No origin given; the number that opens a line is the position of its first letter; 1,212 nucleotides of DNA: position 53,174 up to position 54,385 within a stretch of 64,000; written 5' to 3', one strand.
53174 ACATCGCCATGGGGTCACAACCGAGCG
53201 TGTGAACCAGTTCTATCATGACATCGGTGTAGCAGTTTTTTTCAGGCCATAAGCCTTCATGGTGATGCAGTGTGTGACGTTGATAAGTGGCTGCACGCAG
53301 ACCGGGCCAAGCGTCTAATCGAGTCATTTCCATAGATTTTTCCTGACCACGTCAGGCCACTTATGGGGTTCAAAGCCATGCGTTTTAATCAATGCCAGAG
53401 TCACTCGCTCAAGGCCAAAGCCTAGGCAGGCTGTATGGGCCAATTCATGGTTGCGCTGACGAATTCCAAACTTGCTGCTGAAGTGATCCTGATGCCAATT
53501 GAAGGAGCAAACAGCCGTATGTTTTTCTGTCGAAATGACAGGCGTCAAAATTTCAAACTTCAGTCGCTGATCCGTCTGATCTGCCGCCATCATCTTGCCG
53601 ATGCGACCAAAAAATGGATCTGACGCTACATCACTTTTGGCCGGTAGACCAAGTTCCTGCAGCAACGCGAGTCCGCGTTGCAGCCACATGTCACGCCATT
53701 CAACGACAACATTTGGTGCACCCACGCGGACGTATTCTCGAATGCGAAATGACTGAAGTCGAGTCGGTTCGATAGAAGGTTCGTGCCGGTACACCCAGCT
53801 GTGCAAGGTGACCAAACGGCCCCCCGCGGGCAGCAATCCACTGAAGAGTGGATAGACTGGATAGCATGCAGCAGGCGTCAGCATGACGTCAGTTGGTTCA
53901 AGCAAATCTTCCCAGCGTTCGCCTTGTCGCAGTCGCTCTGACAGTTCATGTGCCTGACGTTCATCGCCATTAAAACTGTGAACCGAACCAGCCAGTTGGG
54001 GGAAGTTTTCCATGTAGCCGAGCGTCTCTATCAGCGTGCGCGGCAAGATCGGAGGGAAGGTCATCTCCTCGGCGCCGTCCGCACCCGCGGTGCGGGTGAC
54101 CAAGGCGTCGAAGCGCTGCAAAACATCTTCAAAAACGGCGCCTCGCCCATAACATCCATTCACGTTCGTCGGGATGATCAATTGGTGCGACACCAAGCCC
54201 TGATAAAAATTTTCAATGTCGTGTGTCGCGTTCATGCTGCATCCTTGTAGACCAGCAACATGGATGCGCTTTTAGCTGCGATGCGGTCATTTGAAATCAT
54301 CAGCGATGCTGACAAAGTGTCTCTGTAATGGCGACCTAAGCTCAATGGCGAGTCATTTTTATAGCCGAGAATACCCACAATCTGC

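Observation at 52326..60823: Seven-gene aminoacyl-carrier-protein cluster built around a tRNA-independent SerRS-like ligase, with no assigned pathway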

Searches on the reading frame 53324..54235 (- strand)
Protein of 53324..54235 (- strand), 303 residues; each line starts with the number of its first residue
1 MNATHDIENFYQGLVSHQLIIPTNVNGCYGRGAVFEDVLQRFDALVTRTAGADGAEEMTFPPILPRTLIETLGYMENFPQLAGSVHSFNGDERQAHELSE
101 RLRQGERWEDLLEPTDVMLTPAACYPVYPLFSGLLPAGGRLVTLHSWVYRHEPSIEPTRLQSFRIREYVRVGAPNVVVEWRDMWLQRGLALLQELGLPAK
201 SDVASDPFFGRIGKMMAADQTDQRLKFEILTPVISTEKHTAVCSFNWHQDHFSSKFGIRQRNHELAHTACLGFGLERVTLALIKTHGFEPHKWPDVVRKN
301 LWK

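Call 3: search_protein_families(library=pfam, proteins=[window:53324-54235:-], max_evalue=0.01)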
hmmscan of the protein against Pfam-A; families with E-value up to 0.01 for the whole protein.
window:53324-54235:- (303 aa): 1 family
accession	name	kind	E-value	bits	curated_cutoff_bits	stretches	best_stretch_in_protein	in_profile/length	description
PF00587.30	tRNA-synt_2b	-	8.2e-06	26.4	29.3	1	119-284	13-177/179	tRNA synthetase class II core domain (G, H, P, S and T)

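Call 4: search_protein_families(library=ncbifam, proteins=[window:53324-54235:-], max_evalue=0.01)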
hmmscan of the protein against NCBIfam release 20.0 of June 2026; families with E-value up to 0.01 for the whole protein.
window:53324-54235:- (303 aa): 3 families
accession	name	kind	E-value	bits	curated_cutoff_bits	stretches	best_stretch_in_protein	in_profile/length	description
NF005479.0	PRK07080.1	equivalog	6e-122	406.5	357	1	5-302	17-316/318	amino acid--[acyl-carrier-protein] ligase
NF002120.0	PRK00960.1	equivalog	7.3e-21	74.3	611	1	108-301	302-505/518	serine--tRNA ligase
TIGR00415.1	serS_MJ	equivalog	7.2e-18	64.3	489.55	1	52-301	239-502/518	serine--tRNA ligase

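Call 17: find_homologous_proteins(query=window:53324-54235:-, max_evalue=1e-10)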
Query window:53324-54235:- (303 aa): 7690 proteins with E <= 1e-10 among 8000 candidates; the best 120 are listed.
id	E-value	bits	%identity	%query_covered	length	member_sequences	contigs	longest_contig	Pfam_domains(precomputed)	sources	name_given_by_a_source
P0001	1.1e-208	710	100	100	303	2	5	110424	PF00587.31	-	-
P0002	1.0e-186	638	91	100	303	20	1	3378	-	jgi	jgi:seryl-tRNA synthetase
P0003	8.0e-180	615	86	100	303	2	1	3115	-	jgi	jgi:seryl-tRNA synthetase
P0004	2.1e-179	614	87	100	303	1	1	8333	-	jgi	-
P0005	2.4e-179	614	87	100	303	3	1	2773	-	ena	-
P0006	3.6e-171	587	83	100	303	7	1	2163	PF00587.31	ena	-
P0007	4.3e-159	547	77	100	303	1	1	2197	PF00587.31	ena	-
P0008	7.6e-159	546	77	100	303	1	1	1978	-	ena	-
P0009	8.5e-159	546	77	100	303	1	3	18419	-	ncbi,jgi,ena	jgi:seryl-tRNA synthetase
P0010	1.1e-158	546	77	100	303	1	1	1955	-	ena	-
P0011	3.1e-158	544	77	100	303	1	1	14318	-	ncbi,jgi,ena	jgi:seryl-tRNA synthetase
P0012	4.2e-158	544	77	100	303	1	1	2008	-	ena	-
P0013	5.7e-158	543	77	100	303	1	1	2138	PF00587.31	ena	-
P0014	2.1e-157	542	77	100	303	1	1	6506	-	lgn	-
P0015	2.1e-157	542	77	100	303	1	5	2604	-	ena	-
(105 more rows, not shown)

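Call 18: search_solved_structures(query=window:53324-54235:-, max_evalue=0.001, show_alignments=3)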
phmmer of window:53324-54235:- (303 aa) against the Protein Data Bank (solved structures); distinct sequences matched with E-value up to 0.001: 3.
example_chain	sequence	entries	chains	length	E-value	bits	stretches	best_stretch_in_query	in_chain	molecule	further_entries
4h2w_A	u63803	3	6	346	1.2e-76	261.5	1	23-299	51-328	Amino acid--[acyl-carrier-protein] ligase 1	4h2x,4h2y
3mey_A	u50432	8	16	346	1.5e-75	257.8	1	23-299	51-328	Bll0957 protein | Amino acid--[acyl-carrier-protein] ligase 1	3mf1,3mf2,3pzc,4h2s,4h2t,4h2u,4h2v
3w3s_A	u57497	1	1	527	8.8e-18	68.1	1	43-298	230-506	Type-2 serine--tRNA ligase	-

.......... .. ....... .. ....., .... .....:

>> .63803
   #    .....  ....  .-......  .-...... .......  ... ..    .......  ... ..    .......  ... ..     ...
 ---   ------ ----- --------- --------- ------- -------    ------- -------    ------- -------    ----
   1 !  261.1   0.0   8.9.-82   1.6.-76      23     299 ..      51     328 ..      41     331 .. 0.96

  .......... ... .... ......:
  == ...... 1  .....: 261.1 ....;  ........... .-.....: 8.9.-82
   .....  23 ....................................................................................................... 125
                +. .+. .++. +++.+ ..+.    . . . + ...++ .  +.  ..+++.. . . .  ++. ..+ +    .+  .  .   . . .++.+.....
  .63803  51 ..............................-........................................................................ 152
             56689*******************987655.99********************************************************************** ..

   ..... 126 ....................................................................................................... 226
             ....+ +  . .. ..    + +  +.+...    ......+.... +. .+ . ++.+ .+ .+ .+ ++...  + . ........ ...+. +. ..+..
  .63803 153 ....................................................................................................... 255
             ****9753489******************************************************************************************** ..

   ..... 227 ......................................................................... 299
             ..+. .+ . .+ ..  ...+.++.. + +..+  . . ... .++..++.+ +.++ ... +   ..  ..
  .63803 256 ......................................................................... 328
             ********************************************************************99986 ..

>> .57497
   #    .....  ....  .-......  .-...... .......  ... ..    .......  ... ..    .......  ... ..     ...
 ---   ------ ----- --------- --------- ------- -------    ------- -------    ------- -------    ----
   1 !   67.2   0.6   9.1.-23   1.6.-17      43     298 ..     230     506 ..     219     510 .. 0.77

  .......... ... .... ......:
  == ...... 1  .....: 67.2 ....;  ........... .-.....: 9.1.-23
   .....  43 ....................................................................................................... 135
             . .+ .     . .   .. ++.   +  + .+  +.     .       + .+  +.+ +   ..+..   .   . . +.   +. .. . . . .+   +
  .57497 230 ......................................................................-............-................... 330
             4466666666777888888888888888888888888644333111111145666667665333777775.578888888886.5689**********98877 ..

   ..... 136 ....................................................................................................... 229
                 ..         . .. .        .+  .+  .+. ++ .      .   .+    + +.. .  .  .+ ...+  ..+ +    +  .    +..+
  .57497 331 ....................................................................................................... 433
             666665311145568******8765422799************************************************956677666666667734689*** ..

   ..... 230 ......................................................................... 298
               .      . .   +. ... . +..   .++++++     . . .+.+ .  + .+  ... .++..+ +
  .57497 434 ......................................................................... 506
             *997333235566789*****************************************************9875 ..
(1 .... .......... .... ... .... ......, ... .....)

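Call 21: find_related_loci(query=A1, collection=genome_contigs, flank=10000)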
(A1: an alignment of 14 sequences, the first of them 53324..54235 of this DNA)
Query A1 (303 aa) in genome_contigs; peptide patterns used: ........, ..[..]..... (x = any residue, [..] = any of these).
600 stretches matched a pattern (row limit reached: there are more); 591 encode a relative of the query (tblastn E <= 1e-3); the best 80 are kept; 80 distinct loci.
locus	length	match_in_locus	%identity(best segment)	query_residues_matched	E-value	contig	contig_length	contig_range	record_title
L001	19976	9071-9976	88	1-302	1e-178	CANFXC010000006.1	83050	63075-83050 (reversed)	MAG: Comamonadaceae bacterium isolate Jr-19feb18-65 genome assembly, contig: Jr-19feb18-C90, whole genome shotgun sequen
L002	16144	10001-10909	87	1-303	2e-177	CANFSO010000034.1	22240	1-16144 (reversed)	MAG: Comamonadaceae bacterium isolate Jr-20nov17-85 genome assembly, contig: Jr-20nov17-C2521, whole genome shotgun sequ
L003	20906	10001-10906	73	1-302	2e-152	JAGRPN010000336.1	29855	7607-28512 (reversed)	MAG: Ramlibacter sp. isolate BP03 k141_19115, whole genome shotgun sequence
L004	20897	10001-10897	71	4-302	5e-149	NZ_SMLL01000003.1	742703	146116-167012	Ramlibacter rhizophilus strain CCTCC AB2015357 contig3, whole genome shotgun sequence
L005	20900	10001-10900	72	4-303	9e-149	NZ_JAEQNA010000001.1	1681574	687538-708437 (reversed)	Ramlibacter aurantiacus strain AW1 contig1, whole genome shotgun sequence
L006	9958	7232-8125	72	5-302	2e-147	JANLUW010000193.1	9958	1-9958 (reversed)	MAG: Rhizobacter sp. isolate OTE_21_metabat_33_sub OTE_21_k141_136069, whole genome shotgun sequence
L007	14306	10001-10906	74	1-302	2e-147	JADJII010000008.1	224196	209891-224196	MAG: Candidatus Egaibacter danicus isolate Ega_18-Q3-R5-49_MAXAC.062 tig00002969-10-2240880, whole genome shotgun sequen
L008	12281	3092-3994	73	2-302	2e-146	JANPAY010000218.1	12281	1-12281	MAG: Comamonadaceae bacterium isolate VAR_79_metabat_121_sub VAR_79_k141_5181635, whole genome shotgun sequence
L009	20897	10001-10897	70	4-302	1e-144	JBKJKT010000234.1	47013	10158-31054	MAG: Ramlibacter sp. isolate ant_bin.252 k117_1533804, whole genome shotgun sequence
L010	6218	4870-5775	67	1-302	1e-143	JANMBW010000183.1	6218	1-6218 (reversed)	MAG: Polaromonas sp. isolate OTE_1_metabat_241 OTE_1_k141_4878958, whole genome shotgun sequence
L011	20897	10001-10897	71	4-302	6e-143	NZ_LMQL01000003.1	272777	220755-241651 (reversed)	Ramlibacter sp. Leaf400 contig_11, whole genome shotgun sequence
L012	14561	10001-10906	69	1-302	8e-143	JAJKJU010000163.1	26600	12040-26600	MAG: Rhizobacter sp. isolate b91_HoplandSoilSeptJan k101_347874, whole genome shotgun sequence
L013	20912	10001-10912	68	1-302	1e-142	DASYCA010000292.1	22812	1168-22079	MAG TPA_asm: Burkholderiaceae bacterium isolate SMAG_U4921 k141_1243559, whole genome shotgun sequence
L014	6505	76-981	67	1-302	1e-141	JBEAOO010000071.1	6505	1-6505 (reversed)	MAG: Pseudomonadota bacterium isolate mcraecreek_2019_sw_WHONDRS-S19S_0031_B_bin.2 scaffold_45911, whole genome shotgun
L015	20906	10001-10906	71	1-302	2e-140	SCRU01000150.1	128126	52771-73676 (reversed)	MAG: Burkholderiaceae bacterium isolate FW106-02_bin.3 FW106-02_bin.3-14077, whole genome shotgun sequence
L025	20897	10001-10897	63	4-302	6e-133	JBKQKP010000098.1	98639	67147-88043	MAG: Polyangiaceae bacterium isolate CRr1A1B1C__bin_81 CRr1A1B1C_000000105630, whole genome shotgun sequence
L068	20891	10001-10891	60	5-301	3e-122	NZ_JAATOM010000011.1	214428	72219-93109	Variovorax sp. dw_308 11, whole genome shotgun sequence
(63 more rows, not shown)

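Call 39: search_dna_similar(query=window:53324-54235:-, collection=plasmids, mode=protein, max_rows=40, rows=spread)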
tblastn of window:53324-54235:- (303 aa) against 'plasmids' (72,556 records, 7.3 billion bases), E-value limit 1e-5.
Records with a match: 116; places in all: 118; records where one place covers at least 80% of the query: 103.
Best place of each record, by identity: <60% 116.
By first word of the organism name: Streptomyces 22; Rhizobium 16; Bacillus 14; Azospirillum 11; Burkholderia 10; Mycetohabitans 9; Caballeronia 7; Apilactobacillus 6; Cupriavidus 4; Shinella 3; and 8 more.
By predicted mobility (MOB-suite, as given by PLSDB): non-mobilizable 84; conjugative 19; mobilizable 13.
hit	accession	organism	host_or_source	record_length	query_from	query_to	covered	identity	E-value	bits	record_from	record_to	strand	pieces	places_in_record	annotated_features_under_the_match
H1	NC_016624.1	Azospirillum lipoferum 4B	-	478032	14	302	95%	55.3%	4e-105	343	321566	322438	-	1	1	amino acid--[acyl-carrier-protein] ligase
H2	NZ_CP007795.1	Azospirillum argentinense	Triticum aestivum L.,Root,wheat ...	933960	10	302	97%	53.6%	1e-101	333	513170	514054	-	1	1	amino acid--[acyl-carrier-protein] ligase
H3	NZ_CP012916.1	Azospirillum brasilense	Digitaria eriantha,microbe,root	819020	10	302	97%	52.9%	6e-101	331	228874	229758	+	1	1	amino acid--[acyl-carrier-protein] ligase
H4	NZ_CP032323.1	Azospirillum argentinense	soil sample,Agricultural field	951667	10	302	97%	52.5%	4e-100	328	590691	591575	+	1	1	amino acid--[acyl-carrier-protein] ligase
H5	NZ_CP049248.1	Rhizobium rhizoryzae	cell culture,soil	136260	14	302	95%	51.2%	3e-92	306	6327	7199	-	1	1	amino acid--[acyl-carrier-protein] ligase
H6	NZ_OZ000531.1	Shinella sp. WSC3-e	-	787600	14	301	95%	51.0%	3e-91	303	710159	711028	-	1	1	amino acid--[acyl-carrier-protein] ligase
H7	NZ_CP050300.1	Phyllobacterium sp. 628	Oxytropis pumilio,cell culture,root ...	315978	9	302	97%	49.7%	1e-95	316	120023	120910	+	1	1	amino acid--[acyl-carrier-protein] ligase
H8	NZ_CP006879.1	Rhizobium gallicum bv. gallicum R602sp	Phaseolus vulgaris,whole ...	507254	6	302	98%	49.0%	3e-89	297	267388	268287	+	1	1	amino acid--[acyl-carrier-protein] ligase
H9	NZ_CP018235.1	Rhizobium leguminosarum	Vavilovia formosa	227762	9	302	97%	49.0%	7e-90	299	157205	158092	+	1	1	amino acid--[acyl-carrier-protein] ligase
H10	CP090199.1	Rhizobium leguminosarum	Trifolium ambiguum,Cell culture,nodule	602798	9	302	97%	48.6%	3e-89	297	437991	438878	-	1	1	amino acid--[acyl-carrier-protein] ligase | DUF1839 family protein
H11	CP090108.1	Rhizobium leguminosarum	Trifolium ambiguum,Cell culture,Plant ...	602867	9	302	97%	48.6%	3e-89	297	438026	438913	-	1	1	amino acid--[acyl-carrier-protein] ligase | DUF1839 family protein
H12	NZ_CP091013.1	Burkholderia cenocepacia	-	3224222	7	302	98%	47.7%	3e-91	303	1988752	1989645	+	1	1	none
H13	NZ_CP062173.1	Mycetohabitans rhizoxinica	Rhizopus microsporus,bacterial ...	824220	1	303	100%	46.2%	1e-89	298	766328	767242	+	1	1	amino acid--[acyl-carrier-protein] ligase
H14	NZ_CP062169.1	Mycetohabitans endofungorum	Rhizopus microsporus,bacterial ...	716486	1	303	100%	45.9%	4e-88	294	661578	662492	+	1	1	amino acid--[acyl-carrier-protein] ligase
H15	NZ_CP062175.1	Mycetohabitans rhizoxinica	Rhizopus microsporus,bacterial culture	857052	5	303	99%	46.5%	5e-89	296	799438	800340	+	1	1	amino acid--[acyl-carrier-protein] ligase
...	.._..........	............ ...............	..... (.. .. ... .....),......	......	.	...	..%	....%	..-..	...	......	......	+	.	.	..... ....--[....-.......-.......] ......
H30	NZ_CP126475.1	Bacillus thuringiensis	mixed culture,termite gut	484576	39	303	87%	28.8%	7e-23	105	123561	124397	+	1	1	aminoacyl--tRNA ligase-related protein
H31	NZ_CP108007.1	Streptomyces sp. NBC_00335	-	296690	54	297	81%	30.1%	7e-18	91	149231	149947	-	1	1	aminoacyl--tRNA ligase-related protein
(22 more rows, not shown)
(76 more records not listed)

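Call 42: get_annotated_region(hit=H10, flank=10000)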
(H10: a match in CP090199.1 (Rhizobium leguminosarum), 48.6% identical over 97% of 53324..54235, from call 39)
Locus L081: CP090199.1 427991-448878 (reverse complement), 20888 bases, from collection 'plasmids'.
description: Rhizobium leguminosarum strain Ta6k plasmid pRL7, complete sequence
organism: Rhizobium leguminosarum (NCBI taxid 384)
taxonomy: Bacteria; Pseudomonadota; Alphaproteobacteria; Hyphomicrobiales; Rhizobiaceae; Rhizobium; Rhizobium leguminosarum
host: -; source: Trifolium ambiguum,Cell culture,nodule; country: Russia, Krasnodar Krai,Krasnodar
typing (MOB-suite, as given by PLSDB): non-mobilizable; replicon rep_cluster_287,rep_cluster_359; mating-pair formation MPF_T
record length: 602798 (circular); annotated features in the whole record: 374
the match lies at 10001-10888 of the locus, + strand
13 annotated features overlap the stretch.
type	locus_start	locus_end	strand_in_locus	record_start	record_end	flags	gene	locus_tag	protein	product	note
CDS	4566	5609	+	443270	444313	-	-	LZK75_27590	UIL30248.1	IS110 family transposase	-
CDS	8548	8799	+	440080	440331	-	-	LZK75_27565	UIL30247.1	acyl carrier protein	-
CDS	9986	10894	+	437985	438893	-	-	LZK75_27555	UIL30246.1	amino acid--[acyl-carrier-protein] ligase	-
CDS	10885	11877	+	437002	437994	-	-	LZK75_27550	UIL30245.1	DUF1839 family protein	-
CDS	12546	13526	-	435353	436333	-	-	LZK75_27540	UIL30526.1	IS5 family transposase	-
CDS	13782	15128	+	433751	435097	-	-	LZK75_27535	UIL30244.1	hypothetical protein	-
CDS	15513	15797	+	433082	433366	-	-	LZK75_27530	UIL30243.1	hypothetical protein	-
CDS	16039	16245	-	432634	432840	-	-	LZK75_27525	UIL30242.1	hypothetical protein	-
CDS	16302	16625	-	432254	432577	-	-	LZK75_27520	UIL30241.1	DUF736 family protein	-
CDS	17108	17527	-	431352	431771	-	-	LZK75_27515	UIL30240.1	hypothetical protein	-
CDS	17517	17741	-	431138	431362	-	-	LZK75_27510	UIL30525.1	type II toxin-antitoxin system prevent-host-death family antitoxin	-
CDS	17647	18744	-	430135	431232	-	-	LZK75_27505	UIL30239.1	DUF2493 domain-containing protein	-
CDS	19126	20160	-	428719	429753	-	-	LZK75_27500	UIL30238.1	toprim domain-containing protein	-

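Call 43: get_annotated_region(hit=H1, flank=10000)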
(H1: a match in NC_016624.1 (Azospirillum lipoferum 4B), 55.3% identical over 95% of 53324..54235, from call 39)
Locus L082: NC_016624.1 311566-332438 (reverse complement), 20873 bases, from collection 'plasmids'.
description: Azospirillum lipoferum 4B plasmid AZO_p5, complete sequence
organism: Azospirillum lipoferum 4B (NCBI taxid 862719)
taxonomy: Bacteria; Pseudomonadota; Alphaproteobacteria; Rhodospirillales; Azospirillaceae; Azospirillum; Azospirillum lipoferum; Azospirillum lipoferum 4B
host: -; source: -; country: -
typing (MOB-suite, as given by PLSDB): mobilizable; relaxase MOBP
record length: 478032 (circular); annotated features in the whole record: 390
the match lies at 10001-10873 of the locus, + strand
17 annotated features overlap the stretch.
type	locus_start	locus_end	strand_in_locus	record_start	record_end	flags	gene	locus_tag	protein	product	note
CDS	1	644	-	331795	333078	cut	-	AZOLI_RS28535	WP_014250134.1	alpha-galactosidase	-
CDS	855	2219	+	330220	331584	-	-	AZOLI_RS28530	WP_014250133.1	GH1 family beta-glucosidase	GO:0030245 - cellulose catabolic process [Evidence IEA]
CDS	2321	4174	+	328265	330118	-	-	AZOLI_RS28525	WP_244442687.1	ABC transporter ATP-binding protein/permease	-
CDS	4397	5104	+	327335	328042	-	-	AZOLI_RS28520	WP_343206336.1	Crp/Fnr family transcriptional regulator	GO:0006355 - regulation of DNA-templated transcription [Evidence IEA]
CDS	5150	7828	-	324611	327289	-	-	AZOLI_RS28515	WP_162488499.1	methyl-accepting chemotaxis protein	GO:0007165 - signal transduction [Evidence IEA]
CDS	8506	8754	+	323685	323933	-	-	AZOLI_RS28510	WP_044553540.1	acyl carrier protein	-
CDS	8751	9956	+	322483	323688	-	-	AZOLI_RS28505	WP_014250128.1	acyl-CoA dehydrogenase family protein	-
CDS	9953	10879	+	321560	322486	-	-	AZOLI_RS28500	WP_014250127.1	amino acid--[acyl-carrier-protein] ligase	-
CDS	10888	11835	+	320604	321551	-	-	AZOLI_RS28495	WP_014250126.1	DUF1839 family protein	-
CDS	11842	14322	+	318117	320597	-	-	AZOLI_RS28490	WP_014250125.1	glycoside hydrolase family 2 protein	-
CDS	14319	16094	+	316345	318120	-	-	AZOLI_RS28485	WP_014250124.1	alpha/beta fold hydrolase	-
CDS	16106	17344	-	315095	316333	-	-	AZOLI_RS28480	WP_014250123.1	ArgE/DapE family deacylase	-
CDS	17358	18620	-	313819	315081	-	-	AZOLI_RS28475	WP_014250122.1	allantoate amidohydrolase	-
CDS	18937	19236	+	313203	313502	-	-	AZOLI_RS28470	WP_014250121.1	hypothetical protein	-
CDS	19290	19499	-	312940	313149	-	-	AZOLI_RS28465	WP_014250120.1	hypothetical protein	-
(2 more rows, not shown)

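Call 44: get_annotated_region(hit=H13, flank=10000)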
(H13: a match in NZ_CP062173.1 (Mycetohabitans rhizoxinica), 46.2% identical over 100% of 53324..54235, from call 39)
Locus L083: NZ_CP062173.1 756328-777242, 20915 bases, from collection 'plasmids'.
description: Mycetohabitans rhizoxinica strain B47 plasmid megaplasmid, complete sequence
organism: Mycetohabitans rhizoxinica (NCBI taxid 412963)
taxonomy: Bacteria; Pseudomonadota; Betaproteobacteria; Burkholderiales; Burkholderiaceae; Mycetohabitans; Mycetohabitans rhizoxinica
host: -; source: Rhizopus microsporus,bacterial culture,soil; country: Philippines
typing (MOB-suite, as given by PLSDB): non-mobilizable
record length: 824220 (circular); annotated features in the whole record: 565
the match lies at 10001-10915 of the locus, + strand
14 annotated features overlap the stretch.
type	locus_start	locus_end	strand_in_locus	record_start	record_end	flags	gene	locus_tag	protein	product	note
CDS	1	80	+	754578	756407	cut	-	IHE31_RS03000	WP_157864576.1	undecaprenyl-phosphate-4-amino-L-arabinose-- lipid A 4-amino-L-arabinosyltransferase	-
CDS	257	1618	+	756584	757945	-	-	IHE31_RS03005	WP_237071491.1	F-box protein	-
CDS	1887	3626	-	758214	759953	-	-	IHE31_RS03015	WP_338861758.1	acetoin dehydrogenase E1 component beta-subunit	-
CDS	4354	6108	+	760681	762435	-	-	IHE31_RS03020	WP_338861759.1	hydrogenase maturation protein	-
CDS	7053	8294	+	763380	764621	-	-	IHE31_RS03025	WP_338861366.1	acyltransferase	-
CDS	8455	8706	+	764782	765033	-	-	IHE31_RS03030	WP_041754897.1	acyl carrier protein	-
CDS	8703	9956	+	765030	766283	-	-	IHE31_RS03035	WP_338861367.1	acyl-CoA dehydrogenase family protein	-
CDS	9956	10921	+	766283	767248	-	-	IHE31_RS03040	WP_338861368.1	amino acid--[acyl-carrier-protein] ligase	-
CDS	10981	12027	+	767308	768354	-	-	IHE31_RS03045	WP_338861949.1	DUF1839 family protein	-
CDS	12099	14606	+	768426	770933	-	-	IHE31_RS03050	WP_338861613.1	glycoside hydrolase family 2 protein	-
CDS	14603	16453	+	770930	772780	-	-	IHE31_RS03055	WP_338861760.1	alpha/beta hydrolase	-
CDS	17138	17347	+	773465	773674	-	-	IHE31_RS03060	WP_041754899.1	hypothetical protein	-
CDS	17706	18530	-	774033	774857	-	-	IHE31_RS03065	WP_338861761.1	helix-turn-helix domain-containing protein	GO:0006355 - regulation of DNA-templated transcription [Evidence IEA]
CDS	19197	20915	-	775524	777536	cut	-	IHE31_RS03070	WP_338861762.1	LTA synthase family protein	-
